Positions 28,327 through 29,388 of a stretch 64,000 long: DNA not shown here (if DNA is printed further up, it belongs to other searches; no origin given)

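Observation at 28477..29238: Lipid kinase DgkA fused to a periplasmic POTRA-like domain, translationally coupled to tpsB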

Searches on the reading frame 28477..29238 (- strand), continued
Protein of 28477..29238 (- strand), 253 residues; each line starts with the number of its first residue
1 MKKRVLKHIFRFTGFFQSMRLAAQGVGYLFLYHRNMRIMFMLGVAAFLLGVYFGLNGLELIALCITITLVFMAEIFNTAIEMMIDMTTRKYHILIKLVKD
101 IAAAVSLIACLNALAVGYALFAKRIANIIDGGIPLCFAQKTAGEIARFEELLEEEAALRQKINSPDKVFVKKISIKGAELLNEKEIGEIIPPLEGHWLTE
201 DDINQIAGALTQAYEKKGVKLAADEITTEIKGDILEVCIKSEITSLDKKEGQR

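Call 66: fold_search(model_id=the predicted structure, library=pdb)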
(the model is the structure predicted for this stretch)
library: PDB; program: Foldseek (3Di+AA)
matches with E <= 10: 314; with E <= 0.001: 0
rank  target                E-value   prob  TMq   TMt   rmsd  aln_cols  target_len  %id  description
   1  6wim                  1.9e-03  1.00  0.25  0.12  17.2       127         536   16  CdiB from Escherichia coli (released 2020-11-04)
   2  2qcz_A                2.3e-03  1.00  0.24  0.20   2.9        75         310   21  Structure of N-terminal domain of E. Coli YaeT (released 2007-08-28)
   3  4qky                  4.2e-03  1.00  0.21  0.12  16.0       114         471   14  Crystal Structure Analysis of the Membrane Transporter FhaC (released 2014-10-22)
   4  9a2o_MODEL_1_A        5.5e-03  1.00  0.24  0.08   2.8        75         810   21  Model of E. coli BamA by in-cell photo-crosslinking MS and deep learning (released 2023-02-24)
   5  2x8x                  7.1e-03  1.00  0.25  0.27   2.3        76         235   14  Structure of the N-terminal domain of Omp85 from the Thermophilic Cyanobacterium Thermosynechococcus elongatus (released 2010-03-23)
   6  9cx4_A                7.1e-03  1.00  0.24  0.19   3.6        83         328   17  Acinetobacter baumannii BamA POTRAs 1-4, space group P1 (released 2024-10-16)
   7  2v9h_MODEL_1_A        9.8e-03  1.00  0.22  0.34   3.1        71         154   21  Solution Structure of an Escherichia coli YaeT tandem POTRA domain (released 2008-05-06)
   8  9mgg_A                1.1e-02  1.00  0.23  0.08   2.8        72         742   21  beta-barrel assembly machine from Escherichia coli in a late state of substrate assembly (released 2025-12-17)
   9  4ql0                  1.2e-02  1.00  0.24  0.12  15.9       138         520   11  Crystal Structure Analysis of the Membrane Transporter FhaC (double mutant V169T, I176N) (released 2015-06-17)
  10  8pzu_A                1.5e-02  0.99  0.22  0.08   3.3        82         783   20  Wait Complex: BAM bound Darobactin-B and Compact SurA (released 2024-09-25)
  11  4c4v_B                1.7e-02  0.97  0.21  0.13   3.6        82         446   18  Structure of the outer membrane protein insertase BamA with one POTRA domain. (released 2014-04-23)
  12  2mhj_MODEL_1_A        2.2e-02  1.00  0.24  0.60   3.7        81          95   18  Solution structure of TpsB4 N-terminal POTRA domain from Pseudomonas aeruginosa (released 2014-12-24)
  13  6j09                  2.2e-02  1.00  0.21  0.17   3.5        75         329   21  Crystal structure of Haemophilus Influenzae BamA POTRA1-4 (released 2019-10-30)
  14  3q6b                  2.3e-02  0.98  0.21  0.32   3.5        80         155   16  The high-resolution and new form crystal structure of BamA POTRA4-5 from E.coli (released 2011-08-10)
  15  2qdf                  2.5e-02  1.00  0.22  0.18   2.9        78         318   22  Structure of N-terminal domain of E. Coli YaeT (released 2007-09-04)
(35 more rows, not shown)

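Call 67: search_solved_structures(query=window:28480-29238:-, max_evalue=0.01, show_alignments=2)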
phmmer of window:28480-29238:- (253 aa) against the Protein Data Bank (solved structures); distinct sequences matched with E-value up to 0.01: 5.
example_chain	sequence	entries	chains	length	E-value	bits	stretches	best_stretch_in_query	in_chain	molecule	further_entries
3ze3_A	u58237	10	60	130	4.1e-06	29.8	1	41-116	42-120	DIACYLGLYCEROL KINASE | DIACYLGLYCEROL KINASE-DELTA 7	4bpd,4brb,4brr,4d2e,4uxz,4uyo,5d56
2kdc_A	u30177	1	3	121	6.6e-06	29.2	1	41-115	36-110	Diacylglycerol kinase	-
3ze5_A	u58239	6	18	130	6.6e-06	29.1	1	40-116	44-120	DIACYLGLYCEROL KINASE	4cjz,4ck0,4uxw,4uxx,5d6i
3ze4_A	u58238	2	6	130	6.8e-06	29.1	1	39-115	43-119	DIACYLGLYCEROL KINASE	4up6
7dvm_A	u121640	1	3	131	7.5e-05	25.7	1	45-115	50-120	Diacylglycerol kinase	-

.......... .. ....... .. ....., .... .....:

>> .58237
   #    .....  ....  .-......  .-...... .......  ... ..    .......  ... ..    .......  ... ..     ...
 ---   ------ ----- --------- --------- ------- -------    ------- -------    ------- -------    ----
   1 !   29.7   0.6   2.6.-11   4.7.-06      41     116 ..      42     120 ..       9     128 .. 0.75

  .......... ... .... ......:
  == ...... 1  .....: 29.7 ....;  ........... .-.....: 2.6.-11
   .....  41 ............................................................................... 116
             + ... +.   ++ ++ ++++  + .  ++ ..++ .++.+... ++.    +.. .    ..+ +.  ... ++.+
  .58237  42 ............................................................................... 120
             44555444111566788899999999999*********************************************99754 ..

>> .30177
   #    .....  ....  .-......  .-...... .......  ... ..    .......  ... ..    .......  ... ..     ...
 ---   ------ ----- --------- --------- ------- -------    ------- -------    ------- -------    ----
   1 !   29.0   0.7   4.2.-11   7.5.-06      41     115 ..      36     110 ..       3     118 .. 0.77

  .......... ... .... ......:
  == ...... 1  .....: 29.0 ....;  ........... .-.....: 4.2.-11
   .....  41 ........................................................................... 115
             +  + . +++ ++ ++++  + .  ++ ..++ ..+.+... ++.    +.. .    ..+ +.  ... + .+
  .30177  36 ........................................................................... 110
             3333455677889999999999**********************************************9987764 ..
